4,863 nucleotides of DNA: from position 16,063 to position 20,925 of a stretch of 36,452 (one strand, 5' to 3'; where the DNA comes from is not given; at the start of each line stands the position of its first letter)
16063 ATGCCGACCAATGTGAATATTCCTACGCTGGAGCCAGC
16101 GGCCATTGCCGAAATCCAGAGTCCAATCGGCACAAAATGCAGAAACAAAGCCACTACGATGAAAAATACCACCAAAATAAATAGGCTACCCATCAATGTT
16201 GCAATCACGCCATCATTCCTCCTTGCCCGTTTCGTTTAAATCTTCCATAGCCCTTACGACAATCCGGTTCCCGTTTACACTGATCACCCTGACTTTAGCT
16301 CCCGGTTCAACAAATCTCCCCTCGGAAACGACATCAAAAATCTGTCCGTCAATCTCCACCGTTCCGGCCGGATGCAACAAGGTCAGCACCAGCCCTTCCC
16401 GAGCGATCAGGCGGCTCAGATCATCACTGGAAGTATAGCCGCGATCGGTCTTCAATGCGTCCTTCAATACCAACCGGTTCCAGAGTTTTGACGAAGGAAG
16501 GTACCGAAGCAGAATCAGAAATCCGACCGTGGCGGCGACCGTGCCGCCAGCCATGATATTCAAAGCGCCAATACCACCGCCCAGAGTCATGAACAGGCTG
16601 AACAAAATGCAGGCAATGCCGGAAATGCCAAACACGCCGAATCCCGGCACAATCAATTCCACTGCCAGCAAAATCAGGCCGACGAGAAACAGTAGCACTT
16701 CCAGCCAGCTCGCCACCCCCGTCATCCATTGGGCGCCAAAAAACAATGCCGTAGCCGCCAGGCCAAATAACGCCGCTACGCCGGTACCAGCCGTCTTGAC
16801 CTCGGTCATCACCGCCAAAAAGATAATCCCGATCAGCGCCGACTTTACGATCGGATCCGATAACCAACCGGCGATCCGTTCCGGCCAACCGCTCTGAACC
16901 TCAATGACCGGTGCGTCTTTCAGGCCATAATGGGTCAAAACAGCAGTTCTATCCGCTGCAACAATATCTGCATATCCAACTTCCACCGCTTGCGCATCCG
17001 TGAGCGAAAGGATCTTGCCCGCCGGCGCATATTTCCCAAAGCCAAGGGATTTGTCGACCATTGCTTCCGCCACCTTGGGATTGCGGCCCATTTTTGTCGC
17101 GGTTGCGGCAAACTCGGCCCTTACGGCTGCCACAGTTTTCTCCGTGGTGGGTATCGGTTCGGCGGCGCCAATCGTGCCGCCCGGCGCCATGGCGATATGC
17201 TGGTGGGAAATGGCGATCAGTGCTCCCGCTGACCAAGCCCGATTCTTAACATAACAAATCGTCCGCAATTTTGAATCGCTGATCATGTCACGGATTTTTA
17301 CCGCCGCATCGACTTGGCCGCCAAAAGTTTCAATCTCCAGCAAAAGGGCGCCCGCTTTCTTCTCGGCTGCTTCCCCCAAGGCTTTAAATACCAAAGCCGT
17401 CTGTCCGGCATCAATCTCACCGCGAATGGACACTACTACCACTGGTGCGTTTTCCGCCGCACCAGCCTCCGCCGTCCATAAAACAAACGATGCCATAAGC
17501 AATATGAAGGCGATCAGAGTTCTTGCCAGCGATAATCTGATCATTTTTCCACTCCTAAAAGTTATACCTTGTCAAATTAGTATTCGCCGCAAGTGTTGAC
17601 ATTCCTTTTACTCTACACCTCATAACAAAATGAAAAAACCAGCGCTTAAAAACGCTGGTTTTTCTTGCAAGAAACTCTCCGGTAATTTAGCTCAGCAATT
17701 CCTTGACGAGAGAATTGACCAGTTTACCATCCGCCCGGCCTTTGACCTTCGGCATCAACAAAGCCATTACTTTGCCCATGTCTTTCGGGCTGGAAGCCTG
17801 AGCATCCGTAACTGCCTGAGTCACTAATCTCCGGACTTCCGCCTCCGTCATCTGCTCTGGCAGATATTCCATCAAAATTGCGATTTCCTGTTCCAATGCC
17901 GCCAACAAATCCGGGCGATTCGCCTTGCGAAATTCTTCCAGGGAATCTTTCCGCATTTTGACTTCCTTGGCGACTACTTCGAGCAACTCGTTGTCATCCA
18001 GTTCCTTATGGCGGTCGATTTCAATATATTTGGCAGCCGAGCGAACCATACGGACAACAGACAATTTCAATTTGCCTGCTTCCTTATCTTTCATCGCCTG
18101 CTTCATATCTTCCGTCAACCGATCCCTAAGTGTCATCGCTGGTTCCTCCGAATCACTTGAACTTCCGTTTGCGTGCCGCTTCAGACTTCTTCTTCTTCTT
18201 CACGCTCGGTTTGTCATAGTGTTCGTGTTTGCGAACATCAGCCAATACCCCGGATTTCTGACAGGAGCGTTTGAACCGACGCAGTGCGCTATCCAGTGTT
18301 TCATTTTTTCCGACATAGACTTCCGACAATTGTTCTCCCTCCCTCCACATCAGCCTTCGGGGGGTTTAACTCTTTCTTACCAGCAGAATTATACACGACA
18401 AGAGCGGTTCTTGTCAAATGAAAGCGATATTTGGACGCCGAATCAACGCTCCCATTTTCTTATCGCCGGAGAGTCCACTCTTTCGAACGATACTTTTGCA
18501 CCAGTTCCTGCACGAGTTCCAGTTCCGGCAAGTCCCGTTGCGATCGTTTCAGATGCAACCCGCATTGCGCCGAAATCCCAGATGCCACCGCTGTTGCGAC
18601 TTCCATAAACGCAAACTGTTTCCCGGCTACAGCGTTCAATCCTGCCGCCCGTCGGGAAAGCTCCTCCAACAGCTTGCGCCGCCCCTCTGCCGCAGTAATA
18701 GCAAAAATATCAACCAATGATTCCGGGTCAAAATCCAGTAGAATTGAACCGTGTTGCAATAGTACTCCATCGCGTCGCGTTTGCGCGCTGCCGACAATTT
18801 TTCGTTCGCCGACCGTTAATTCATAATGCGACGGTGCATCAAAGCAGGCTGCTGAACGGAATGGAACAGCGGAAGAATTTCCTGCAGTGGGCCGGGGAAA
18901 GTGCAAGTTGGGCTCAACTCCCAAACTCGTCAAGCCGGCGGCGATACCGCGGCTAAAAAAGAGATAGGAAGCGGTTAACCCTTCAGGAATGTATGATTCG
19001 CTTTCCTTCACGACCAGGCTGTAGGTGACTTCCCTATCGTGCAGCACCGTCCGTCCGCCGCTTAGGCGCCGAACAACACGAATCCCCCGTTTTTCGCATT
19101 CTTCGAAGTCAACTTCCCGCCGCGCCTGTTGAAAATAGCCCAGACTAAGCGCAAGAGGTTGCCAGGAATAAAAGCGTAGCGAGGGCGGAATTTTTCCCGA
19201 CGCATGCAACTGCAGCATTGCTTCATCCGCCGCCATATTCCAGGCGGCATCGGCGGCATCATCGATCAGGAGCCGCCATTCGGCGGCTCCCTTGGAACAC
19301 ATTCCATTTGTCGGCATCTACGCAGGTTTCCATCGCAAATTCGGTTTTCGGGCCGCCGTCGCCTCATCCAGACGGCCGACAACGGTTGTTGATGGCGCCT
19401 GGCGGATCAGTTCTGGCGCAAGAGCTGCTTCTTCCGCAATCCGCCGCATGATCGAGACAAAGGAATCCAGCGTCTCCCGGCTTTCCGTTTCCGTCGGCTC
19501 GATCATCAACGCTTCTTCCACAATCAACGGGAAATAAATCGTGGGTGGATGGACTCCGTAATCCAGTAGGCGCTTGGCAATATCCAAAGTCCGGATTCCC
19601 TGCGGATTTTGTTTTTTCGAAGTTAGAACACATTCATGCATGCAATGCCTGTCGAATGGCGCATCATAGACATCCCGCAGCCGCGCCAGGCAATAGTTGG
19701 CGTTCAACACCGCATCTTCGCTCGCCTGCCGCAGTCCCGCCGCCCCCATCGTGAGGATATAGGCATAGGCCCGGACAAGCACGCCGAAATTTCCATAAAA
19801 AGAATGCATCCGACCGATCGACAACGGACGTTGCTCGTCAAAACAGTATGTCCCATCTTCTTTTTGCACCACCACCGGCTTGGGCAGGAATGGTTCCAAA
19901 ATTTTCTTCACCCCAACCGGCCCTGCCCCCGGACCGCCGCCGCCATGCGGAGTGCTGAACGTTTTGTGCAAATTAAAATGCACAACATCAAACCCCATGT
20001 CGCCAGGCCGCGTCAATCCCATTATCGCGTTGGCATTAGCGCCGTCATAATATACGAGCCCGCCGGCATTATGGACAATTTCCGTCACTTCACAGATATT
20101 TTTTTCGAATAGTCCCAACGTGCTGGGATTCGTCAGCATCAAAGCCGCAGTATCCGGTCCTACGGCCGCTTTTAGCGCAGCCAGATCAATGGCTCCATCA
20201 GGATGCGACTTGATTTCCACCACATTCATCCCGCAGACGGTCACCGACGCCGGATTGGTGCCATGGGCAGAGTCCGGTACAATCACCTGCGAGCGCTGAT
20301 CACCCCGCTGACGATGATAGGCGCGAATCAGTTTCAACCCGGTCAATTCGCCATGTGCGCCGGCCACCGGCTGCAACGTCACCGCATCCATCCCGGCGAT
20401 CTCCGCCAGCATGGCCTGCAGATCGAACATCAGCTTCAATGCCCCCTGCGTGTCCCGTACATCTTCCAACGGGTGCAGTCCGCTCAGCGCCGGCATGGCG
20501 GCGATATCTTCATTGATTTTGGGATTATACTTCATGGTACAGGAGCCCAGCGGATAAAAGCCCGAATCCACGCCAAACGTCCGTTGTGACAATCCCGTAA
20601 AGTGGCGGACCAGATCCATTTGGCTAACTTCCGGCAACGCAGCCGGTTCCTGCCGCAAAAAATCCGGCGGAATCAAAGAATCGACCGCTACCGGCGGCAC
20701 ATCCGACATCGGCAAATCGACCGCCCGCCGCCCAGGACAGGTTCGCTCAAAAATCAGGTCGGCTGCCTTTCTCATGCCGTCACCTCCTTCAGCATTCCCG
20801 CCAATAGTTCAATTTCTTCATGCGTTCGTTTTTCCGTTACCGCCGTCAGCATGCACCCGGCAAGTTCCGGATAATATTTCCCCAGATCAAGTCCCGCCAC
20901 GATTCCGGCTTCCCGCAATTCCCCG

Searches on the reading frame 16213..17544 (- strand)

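Call 23: search_protein_families(library=pfam, proteins=[window:16213-17544:-], max_evalue=0.00001)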
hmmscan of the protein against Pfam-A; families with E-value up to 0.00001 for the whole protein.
window:16213-17544:- (443 aa): 3 families
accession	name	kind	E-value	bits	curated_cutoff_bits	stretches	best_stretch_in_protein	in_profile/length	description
PF25145.1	NfeD1b_N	-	7.7e-44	150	40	1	35-215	2-188/189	NfeD1b, N-terminal domain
PF24961.1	NfeD_membrane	-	9.6e-20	71.2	26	1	233-345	2-117/119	NfeD integral membrane domain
PF01957.25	NfeD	-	4.8e-15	55.9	29.1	1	378-431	3-56/57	NfeD-like C-terminal, partner-binding domain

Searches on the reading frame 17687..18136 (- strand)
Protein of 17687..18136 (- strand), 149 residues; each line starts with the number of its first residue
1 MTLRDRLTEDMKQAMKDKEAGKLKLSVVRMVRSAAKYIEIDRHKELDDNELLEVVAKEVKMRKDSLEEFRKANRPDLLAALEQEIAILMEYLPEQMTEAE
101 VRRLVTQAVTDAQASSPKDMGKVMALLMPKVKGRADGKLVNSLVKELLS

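Call 23: search_protein_families(library=pfam, proteins=[window:17687-18136:-], max_evalue=0.00001)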
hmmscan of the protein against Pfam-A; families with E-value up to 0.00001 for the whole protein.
window:17687-18136:- (149 aa): 1 family
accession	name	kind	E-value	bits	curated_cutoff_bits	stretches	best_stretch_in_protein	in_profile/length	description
PF09424.15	YqeY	-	6.8e-50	169.3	27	1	5-148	2-143/143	Yqey-like protein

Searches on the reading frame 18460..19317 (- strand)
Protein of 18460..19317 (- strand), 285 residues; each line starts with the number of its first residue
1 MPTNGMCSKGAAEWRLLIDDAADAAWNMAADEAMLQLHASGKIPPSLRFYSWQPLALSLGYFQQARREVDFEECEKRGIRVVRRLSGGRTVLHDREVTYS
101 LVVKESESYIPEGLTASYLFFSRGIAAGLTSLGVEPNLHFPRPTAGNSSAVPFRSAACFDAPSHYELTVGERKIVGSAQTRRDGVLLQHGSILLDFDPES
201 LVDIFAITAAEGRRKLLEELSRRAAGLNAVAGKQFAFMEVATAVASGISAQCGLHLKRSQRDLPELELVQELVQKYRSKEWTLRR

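Call 23: search_protein_families(library=pfam, proteins=[window:18460-19317:-], max_evalue=0.00001)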
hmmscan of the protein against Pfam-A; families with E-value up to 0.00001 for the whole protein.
window:18460-19317:- (285 aa): 2 families
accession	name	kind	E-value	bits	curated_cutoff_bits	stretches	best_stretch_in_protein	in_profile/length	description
PF21948.1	LplA-B_cat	-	4e-38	131.8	27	1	23-247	1-198/200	Lipoyl protein ligase A/B catalytic domain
PF03099.24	BPL_LplA_LipB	-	2.1e-17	63.7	21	1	67-197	14-133/133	Biotin/lipoate A/B protein ligase family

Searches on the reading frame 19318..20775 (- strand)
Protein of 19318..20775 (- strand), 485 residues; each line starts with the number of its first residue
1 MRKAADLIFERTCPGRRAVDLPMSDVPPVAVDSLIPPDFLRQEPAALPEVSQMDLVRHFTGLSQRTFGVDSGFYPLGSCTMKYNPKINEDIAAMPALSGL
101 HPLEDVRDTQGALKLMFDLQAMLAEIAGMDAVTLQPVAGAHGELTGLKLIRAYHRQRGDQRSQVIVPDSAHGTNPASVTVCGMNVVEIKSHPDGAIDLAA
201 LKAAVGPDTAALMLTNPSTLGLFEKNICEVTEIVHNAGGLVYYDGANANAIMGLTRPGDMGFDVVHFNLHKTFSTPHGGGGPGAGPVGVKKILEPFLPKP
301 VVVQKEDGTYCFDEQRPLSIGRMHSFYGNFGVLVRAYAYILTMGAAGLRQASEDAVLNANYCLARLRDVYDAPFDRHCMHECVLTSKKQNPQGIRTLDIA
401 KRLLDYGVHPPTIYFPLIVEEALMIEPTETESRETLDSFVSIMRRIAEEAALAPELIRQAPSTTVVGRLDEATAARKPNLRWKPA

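Call 23: search_protein_families(library=pfam, proteins=[window:19318-20775:-], max_evalue=0.00001)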
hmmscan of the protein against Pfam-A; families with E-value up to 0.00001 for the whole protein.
window:19318-20775:- (485 aa): 3 families
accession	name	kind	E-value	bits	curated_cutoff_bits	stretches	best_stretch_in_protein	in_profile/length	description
PF21478.3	GcvP2_C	-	5.2e-26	91.4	27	1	351-451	1-103/122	Glycine dehydrogenase, C-terminal domain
PF02347.22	GDC-P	-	4.1e-08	32.9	26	1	109-307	105-293/429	Glycine cleavage system P-protein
PF00266.25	Aminotran_5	-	3.7e-06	26.6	21.5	1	161-278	88-207/371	Aminotransferase class-V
